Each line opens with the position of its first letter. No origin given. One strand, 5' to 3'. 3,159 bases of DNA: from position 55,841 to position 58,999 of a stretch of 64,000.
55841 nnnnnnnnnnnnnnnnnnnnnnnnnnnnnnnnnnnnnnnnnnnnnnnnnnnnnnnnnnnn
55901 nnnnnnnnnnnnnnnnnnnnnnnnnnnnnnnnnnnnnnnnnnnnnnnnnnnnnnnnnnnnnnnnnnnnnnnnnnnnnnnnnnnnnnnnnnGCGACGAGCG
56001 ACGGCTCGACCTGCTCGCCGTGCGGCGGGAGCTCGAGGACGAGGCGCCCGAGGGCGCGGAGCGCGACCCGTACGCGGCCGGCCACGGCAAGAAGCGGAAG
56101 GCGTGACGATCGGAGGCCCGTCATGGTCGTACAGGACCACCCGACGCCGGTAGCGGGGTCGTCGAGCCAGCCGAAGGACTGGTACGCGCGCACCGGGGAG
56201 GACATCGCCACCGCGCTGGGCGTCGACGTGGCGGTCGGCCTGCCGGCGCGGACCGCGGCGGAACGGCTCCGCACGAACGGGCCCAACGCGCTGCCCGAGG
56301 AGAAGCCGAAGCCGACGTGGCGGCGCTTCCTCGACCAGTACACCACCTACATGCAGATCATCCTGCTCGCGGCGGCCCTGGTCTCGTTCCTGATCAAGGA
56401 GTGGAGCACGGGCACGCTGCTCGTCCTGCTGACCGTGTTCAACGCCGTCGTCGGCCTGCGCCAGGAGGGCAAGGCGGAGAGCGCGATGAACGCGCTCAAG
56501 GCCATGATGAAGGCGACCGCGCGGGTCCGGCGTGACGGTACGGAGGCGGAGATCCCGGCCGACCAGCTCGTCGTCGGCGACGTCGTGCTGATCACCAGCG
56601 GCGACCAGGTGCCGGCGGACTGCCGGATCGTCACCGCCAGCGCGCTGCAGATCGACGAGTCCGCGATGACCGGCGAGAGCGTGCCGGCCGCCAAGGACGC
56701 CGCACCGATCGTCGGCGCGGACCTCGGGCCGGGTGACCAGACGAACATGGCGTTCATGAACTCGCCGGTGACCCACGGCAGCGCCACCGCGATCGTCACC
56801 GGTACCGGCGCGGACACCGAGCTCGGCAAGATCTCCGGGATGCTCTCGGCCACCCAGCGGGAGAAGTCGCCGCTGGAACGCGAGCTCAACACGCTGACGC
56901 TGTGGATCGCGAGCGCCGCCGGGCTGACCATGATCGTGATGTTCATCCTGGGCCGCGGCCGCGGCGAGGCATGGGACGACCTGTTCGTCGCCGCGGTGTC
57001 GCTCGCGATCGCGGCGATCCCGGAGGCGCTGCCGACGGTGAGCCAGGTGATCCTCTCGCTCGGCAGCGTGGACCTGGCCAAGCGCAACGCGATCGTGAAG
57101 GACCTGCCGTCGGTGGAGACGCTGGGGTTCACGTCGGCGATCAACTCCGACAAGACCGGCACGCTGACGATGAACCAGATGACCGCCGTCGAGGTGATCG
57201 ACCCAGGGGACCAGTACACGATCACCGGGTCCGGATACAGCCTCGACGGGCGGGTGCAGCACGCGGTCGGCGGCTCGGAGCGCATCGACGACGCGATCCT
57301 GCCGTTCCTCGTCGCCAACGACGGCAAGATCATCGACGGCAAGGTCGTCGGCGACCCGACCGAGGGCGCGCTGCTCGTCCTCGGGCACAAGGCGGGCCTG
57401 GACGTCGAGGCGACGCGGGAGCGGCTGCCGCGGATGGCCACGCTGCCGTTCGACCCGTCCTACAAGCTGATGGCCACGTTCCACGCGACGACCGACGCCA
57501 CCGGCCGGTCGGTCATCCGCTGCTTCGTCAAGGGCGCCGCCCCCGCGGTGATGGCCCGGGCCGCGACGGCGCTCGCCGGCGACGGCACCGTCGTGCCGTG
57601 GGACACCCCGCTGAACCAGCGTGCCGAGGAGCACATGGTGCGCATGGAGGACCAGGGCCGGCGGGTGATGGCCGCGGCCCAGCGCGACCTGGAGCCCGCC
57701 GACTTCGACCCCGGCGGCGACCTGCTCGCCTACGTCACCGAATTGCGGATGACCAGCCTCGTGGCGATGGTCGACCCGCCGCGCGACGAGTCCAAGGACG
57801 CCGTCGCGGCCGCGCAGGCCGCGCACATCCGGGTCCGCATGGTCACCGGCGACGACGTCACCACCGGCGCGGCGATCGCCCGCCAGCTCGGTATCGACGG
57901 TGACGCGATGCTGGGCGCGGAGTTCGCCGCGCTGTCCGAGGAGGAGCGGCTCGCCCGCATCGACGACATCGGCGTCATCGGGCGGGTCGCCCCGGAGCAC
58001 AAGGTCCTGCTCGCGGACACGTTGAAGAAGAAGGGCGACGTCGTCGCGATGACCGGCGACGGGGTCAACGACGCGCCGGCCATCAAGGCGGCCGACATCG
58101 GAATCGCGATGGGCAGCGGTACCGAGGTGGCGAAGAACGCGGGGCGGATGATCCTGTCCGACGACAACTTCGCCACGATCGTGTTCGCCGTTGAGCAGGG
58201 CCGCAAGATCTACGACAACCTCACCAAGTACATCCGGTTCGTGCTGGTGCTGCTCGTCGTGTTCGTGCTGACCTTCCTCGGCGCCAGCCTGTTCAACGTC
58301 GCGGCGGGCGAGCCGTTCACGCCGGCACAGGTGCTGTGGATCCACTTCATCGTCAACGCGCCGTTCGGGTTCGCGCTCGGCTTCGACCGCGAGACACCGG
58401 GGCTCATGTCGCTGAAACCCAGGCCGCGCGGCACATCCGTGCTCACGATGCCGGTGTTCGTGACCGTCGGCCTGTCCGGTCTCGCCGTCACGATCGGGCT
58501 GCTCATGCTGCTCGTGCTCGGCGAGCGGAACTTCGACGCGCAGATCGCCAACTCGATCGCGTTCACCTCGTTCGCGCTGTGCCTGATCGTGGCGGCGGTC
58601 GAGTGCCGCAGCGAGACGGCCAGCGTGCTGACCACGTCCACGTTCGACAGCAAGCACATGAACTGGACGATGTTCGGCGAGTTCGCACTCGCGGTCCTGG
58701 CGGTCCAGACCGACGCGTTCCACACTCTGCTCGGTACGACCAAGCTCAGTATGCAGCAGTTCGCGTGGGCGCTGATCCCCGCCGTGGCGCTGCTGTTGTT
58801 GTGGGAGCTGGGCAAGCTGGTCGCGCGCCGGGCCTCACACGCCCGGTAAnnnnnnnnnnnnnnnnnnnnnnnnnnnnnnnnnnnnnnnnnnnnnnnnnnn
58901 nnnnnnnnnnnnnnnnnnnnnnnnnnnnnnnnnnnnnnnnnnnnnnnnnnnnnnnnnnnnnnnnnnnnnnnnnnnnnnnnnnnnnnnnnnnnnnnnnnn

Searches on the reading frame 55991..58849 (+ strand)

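Call 36: search_protein_families(library=pfam, proteins=[window:55991-58849:+], max_evalue=0.001)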
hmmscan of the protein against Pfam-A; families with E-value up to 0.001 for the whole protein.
window:55991-58849:+ (952 aa): 6 families
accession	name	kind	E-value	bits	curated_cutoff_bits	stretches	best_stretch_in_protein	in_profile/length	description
PF00122.25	E1-E2_ATPase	-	4e-51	173.5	28.1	1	172-365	2-181/181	E1-E2 ATPase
PF00689.26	Cation_ATPase_C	-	3.1e-32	112.2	27.3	1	774-944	2-175/175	Cation transporting ATPase, C-terminus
PF00690.31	Cation_ATPase_N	-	5.4e-18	64.9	20.4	1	64-132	1-69/69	Cation transporter/ATPase, N-terminus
PF13246.12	Cation_ATPase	-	2e-15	57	21.7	1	449-524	16-88/91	Cation transport ATPase (P-type)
PF00702.32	Hydrolase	-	3e-15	57.5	26.4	1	573-702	75-191/191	haloacid dehalogenase-like hydrolase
PF08282.18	Hydrolase_3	-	1.7e-06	28.4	20.9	1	674-727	195-248/255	haloacid dehalogenase-like hydrolase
